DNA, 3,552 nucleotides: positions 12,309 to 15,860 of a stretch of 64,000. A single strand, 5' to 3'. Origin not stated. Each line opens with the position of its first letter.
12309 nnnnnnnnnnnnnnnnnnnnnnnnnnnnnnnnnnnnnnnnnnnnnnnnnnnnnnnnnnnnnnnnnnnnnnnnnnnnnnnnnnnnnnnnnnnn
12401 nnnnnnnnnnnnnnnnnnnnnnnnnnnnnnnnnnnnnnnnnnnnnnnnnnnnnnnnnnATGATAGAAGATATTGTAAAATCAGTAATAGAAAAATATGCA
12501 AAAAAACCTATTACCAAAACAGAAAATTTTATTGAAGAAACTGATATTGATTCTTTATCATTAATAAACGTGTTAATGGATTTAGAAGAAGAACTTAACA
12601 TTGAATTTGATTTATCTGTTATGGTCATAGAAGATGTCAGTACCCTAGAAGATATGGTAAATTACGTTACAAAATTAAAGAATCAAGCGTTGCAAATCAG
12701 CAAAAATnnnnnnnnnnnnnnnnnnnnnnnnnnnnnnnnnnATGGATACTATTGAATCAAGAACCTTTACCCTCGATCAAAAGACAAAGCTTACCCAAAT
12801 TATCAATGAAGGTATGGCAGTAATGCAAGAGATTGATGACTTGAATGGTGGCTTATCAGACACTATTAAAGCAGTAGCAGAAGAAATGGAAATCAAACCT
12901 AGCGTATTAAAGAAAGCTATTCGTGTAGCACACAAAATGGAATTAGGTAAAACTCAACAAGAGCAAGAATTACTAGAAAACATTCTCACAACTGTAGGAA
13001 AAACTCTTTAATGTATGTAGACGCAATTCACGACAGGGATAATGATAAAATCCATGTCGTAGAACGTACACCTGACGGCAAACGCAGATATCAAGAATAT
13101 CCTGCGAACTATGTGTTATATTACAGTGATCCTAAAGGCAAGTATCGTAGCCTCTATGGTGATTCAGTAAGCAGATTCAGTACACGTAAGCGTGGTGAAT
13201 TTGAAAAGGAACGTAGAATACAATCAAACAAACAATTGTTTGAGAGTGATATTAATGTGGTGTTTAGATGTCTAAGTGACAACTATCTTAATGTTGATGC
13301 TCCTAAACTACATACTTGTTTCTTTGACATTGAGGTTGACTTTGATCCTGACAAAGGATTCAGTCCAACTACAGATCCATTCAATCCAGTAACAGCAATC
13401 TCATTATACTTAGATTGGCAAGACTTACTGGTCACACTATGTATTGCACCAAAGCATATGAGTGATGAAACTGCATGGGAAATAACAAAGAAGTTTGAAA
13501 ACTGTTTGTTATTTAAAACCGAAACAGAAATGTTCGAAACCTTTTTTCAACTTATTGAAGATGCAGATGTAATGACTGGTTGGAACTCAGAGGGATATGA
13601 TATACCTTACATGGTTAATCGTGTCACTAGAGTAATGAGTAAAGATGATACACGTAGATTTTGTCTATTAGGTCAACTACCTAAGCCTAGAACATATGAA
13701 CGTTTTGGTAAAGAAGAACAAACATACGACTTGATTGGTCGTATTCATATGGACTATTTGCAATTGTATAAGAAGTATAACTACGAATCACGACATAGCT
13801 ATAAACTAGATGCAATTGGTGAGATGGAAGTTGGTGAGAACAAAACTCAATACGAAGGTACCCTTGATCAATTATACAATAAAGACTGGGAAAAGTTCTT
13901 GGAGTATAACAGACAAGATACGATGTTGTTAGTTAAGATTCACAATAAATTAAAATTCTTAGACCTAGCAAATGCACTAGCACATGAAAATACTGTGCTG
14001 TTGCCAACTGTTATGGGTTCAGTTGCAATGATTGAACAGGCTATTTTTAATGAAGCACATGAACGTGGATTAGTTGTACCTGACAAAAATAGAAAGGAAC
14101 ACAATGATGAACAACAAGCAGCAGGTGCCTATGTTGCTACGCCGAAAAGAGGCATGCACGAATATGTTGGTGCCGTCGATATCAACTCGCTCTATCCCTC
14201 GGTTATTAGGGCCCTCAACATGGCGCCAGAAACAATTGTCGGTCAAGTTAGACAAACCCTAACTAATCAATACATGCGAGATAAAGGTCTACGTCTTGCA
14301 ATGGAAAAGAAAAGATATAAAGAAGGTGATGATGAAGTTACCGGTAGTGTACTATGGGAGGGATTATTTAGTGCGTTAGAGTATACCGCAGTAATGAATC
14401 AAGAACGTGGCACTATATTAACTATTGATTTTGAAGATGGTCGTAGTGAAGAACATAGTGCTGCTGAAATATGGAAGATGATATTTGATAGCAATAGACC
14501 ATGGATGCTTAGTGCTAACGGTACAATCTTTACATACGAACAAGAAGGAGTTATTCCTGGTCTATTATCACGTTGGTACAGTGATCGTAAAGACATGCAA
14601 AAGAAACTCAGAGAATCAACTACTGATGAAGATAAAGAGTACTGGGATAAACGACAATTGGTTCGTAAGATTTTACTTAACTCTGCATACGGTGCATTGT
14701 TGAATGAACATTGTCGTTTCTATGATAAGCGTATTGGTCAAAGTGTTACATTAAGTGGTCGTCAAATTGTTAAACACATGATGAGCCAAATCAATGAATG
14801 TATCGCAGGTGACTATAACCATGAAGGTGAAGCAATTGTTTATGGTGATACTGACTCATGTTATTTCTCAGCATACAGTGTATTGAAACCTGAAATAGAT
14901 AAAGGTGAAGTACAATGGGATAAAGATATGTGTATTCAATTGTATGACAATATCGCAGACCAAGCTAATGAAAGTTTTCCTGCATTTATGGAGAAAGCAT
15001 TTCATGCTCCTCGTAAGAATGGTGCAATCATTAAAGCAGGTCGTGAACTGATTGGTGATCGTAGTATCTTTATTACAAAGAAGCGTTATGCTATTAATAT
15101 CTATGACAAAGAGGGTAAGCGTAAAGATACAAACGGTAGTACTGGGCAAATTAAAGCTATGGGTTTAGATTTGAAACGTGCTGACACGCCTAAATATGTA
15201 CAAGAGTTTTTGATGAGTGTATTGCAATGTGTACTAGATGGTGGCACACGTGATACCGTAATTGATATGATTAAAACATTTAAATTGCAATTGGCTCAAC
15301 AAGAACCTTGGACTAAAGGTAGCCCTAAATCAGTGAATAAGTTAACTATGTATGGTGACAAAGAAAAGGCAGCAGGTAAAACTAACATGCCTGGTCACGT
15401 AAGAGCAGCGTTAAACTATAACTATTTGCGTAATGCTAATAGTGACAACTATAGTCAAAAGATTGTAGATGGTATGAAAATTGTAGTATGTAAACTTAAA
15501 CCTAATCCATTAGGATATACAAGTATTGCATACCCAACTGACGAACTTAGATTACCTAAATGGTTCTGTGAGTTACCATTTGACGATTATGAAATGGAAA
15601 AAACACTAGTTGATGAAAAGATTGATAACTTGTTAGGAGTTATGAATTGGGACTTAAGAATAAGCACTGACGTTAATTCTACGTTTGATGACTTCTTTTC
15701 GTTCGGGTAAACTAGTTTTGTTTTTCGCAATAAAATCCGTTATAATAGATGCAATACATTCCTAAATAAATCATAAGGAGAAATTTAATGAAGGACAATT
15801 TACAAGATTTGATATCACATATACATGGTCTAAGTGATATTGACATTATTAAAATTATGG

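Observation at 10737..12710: Phage-encoded amino acid:carrier-protein ligase + ACP + Cys-protein cassette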

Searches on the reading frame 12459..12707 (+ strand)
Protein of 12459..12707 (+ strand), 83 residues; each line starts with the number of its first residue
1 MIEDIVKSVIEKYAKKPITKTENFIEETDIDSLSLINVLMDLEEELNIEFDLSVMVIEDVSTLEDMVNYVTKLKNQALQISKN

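Call 3: search_protein_families(library=pfam, proteins=[window:12459-12707:+], max_evalue=1)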
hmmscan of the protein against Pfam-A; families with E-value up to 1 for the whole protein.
window:12459-12707:+ (83 aa): 1 family
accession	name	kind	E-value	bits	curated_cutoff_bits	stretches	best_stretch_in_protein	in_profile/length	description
PF00550.31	PP-binding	-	2.1e-08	34.8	20.8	1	4-70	5-67/67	Phosphopantetheine attachment site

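Call 4: search_protein_families(library=ncbifam, proteins=[window:12459-12707:+], max_evalue=1)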
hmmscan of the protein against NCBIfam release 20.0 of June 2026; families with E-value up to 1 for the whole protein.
window:12459-12707:+ (83 aa): 13 families
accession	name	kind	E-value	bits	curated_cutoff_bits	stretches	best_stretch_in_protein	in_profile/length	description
NF002150.0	PRK00982.1-4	subfamily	8.1e-08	32.4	66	1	2-72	10-77/80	acyl carrier protein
NF040636.1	AcpM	exception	2.6e-07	30.5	146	1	5-79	13-84/93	meromycolate extension acyl carrier protein AcpM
NF002148.0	PRK00982.1-2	subfamily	5.6e-07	29.3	71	1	9-73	13-77/79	acyl carrier protein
NF002147.0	PRK00982.1-1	equivalog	1.6e-06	27.9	84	1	13-75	22-82/83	acyl carrier protein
TIGR00517.1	acyl_carrier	equivalog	1.7e-06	27.8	70.45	1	3-72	9-75/77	acyl carrier protein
NF002151.0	PRK00982.1-5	equivalog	7.5e-06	26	92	1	5-73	8-76/78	acyl carrier protein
NF002149.0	PRK00982.1-3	equivalog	4.7e-05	23.2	106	1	2-72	4-75/78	acyl carrier protein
NF006031.0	PRK08172.1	equivalog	6.5e-05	23.5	76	1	16-72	22-76/82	acyl carrier protein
NF009104.0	PRK12449.1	equivalog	0.00048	20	70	1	12-72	19-77/80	acyl carrier protein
NF003464.0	PRK05087.1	equivalog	0.002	18.1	68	1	20-73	24-77/78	D-alanine--poly(phosphoribitol) ligase subunit DltC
NF058660.1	cispen_ACP_AmcB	equivalog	0.0043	17.2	80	1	12-74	17-79/80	cispentacin biosynthesis acyl carrier protein AmcB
NF005480.0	PRK07081.1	equivalog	0.013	15.5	72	1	27-76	30-79/83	acyl carrier protein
NF005079.0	PRK06508.1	equivalog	0.061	13.7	83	1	4-56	10-61/93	acyl carrier protein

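Call 5: search_protein_families(library=phrogs, proteins=[window:12459-12707:+], max_evalue=0.1)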
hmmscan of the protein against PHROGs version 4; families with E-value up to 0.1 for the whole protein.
window:12459-12707:+ (83 aa): 5 families
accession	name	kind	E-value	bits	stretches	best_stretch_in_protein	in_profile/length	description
phrog_5934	-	moron, auxiliary metabolic gene and host takeover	2.4e-05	25.4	1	13-77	27-91/93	acyl carrier protein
phrog_14581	-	unknown function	0.0017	19.3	1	27-71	38-80/85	-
phrog_4154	-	moron, auxiliary metabolic gene and host takeover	0.0059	17.9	1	30-74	62-107/108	acyl carrier protein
phrog_18343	-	unknown function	0.031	15.5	1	19-72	85-136/138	-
phrog_27464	-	unknown function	0.085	13.7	1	7-74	35-99/157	-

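Call 110: search_solved_structures(query=window:12459-12707:+, max_evalue=1)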
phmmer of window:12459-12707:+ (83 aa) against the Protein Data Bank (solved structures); distinct sequences matched with E-value up to 1: 102 (the best 60 are shown).
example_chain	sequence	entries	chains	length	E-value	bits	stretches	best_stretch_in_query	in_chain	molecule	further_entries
6lvt_A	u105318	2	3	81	5e-05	26.9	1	6-72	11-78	Acyl carrier protein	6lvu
2ehs_A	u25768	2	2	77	5.6e-05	26.8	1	3-71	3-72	Acyl carrier protein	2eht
8gsa_A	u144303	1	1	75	7.2e-05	26.4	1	7-73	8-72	Acyl carrier protein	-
8iuf_AB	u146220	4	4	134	0.00013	25.6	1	11-70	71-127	NDUFAB1-alpha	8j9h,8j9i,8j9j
1klp_A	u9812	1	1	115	0.00045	23.9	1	14-76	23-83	MEROMYCOLATE EXTENSION ACYL CARRIER PROTEIN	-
7bvc_P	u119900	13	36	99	0.00055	23.6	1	15-76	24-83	Meromycolate extension acyl carrier protein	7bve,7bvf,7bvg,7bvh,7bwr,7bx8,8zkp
7b0n_U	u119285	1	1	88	0.00056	23.6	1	9-71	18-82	Acyl carrier protein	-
1x3o_A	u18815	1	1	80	0.00057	23.6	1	7-71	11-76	acyl carrier protein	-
2fq0_A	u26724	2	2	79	0.0008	23.1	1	6-74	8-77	acyl carrier protein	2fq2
3gzl_A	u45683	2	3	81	0.00085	23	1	6-74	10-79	Acyl carrier protein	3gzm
7zm7_O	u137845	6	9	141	0.0011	22.7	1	16-51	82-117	Acyl carrier protein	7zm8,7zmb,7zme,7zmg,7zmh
9ka6_C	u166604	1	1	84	0.0012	22.5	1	2-71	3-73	Acyl carrier protein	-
6u0j_B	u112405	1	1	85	0.0012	22.5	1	2-71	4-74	Acyl carrier protein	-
9ka7_C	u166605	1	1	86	0.0013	22.4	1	2-71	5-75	Acyl carrier protein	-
9mlw_C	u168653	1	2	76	0.0013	22.4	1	2-70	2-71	Acyl carrier protein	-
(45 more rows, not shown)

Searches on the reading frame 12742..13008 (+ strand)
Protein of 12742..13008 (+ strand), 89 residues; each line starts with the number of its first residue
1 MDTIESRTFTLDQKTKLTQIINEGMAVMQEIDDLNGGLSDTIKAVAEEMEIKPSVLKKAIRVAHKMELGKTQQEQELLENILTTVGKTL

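Call 3: search_protein_families(library=pfam, proteins=[window:12742-13008:+], max_evalue=1)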
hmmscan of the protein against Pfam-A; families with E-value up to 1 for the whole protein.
window:12742-13008:+ (89 aa): 3 families
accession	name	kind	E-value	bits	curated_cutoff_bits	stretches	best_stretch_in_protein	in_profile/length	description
PF24670.1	DUF7653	-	0.014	16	27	1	6-89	37-121/125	Domain of unknown function (DUF7653)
PF11126.13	Phage_DsbA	-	0.042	14.5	25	1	30-84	10-64/67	Transcriptional regulator DsbA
PF02042.20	RWP-RK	-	0.22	11.9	29.3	1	32-61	5-34/49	RWP-RK domain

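Call 5: search_protein_families(library=phrogs, proteins=[window:12742-13008:+], max_evalue=0.1)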
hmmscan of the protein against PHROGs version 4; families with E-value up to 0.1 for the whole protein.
window:12742-13008:+ (89 aa): 2 families
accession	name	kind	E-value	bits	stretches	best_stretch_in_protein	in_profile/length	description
phrog_12534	-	unknown function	2.2e-18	67.6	1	6-87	10-91/97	-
phrog_639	-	transcription regulation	1e-08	36.3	1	13-81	17-85/95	transcriptional regulator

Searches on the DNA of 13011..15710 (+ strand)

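Call 8: search_dna_similar(query=window:13011-15710:+, collection=phages, mode=distant, max_rows=15)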
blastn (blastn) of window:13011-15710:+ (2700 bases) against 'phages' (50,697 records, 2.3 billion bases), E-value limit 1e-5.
Records with a match: 70; places in all: 78; records where one place covers at least 80% of the query: 0.
Best place of each record, by identity: 60-80% 70.
By first word of the organism name: Escherichia 33; Pseudomonas 10; Salmonella 8; Erwinia 7; Xanthomonas 2; Agrobacterium 2; Serratia 2; Pectobacterium 2; Vibrio 1; Salicola 1; and 2 more.
By host as written in the record: Escherichia coli 10; Pseudomonas aeruginosa PAO1 4; - 4; Salmonella enterica subsp. enterica serovar Typhimurium 4; Pseudomonas aeruginosa 3; Escherichia coli O157:H7 3; Erwinia amylovora SNUABM_01 3; Xanthomonas vesicatoria 2; and 29 more.
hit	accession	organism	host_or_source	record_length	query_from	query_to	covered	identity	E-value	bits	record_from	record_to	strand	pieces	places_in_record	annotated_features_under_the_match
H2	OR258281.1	Xanthomonas phage XaC1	Xanthomonas vesicatoria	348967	511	2201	21%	69.6%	1e-18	237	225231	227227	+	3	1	DNA polymerase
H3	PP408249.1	Pseudomonas phage vB_Pa-PAC2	Pseudomonas aeruginosa PAO1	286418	712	1256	20%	65.5%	8e-20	105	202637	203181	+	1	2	DNA polymerase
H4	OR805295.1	Pseudomonas phage Paride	Pseudomonas aeruginosa PAO1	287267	712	1256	20%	65.3%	8e-20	106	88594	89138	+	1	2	DNA polymerase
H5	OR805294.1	Pseudomonas phage Ettore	Pseudomonas aeruginosa PAO1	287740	712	1256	20%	65.1%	1e-18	102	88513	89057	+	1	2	DNA polymerase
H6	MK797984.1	Pseudomonas phage vB_PaeM_PA5oct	-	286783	712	1256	20%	64.6%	2e-14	89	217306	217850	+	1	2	DNA polymerase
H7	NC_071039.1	Pseudomonas phage vB_PaeM_PA5oct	-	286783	712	1256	20%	64.6%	2e-14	89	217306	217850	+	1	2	DNA polymerase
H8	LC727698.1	Pseudomonas phage sp. 30-3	Pseudomonas aeruginosa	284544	725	1256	20%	65.6%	7e-21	110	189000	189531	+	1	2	hypothetical protein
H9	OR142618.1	Pseudomonas phage Callisto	Pseudomonas aeruginosa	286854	725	1256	20%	65.6%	7e-21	110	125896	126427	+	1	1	hypothetical protein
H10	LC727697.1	Pseudomonas phage sp. 30-2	Pseudomonas aeruginosa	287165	726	1256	20%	64.4%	2e-14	88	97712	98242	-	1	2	hypothetical protein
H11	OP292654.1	Xanthomonas phage XbC2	Xanthomonas vesicatoria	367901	1654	2186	15%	67.7%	1e-11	141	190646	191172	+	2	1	DNA polymerase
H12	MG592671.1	Vibrio phage 2.275.O._10N.286.54.E11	Vibrio cyclitrophicus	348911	532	869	13%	67.1%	5e-16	94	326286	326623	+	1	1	hypothetical protein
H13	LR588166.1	Pseudomonas phage vB_PaeM_MIJ3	-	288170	712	1050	13%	66.7%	2e-15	92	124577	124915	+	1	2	polB: DNA polymerase II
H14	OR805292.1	Pseudomonas phage Cassandra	Pseudomonas aeruginosa PAO1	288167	727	1050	12%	67.6%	3e-18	100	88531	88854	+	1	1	DNA polymerase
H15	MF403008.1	Agrobacterium phage Atu_ph07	Agrobacterium tumefaciens C58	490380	691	1236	11%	71.9%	3e-13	159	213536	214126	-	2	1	DNA polymerase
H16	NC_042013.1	Agrobacterium phage Atu_ph07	Agrobacterium tumefaciens C58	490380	691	1236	11%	71.9%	3e-13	159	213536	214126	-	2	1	DNA polymerase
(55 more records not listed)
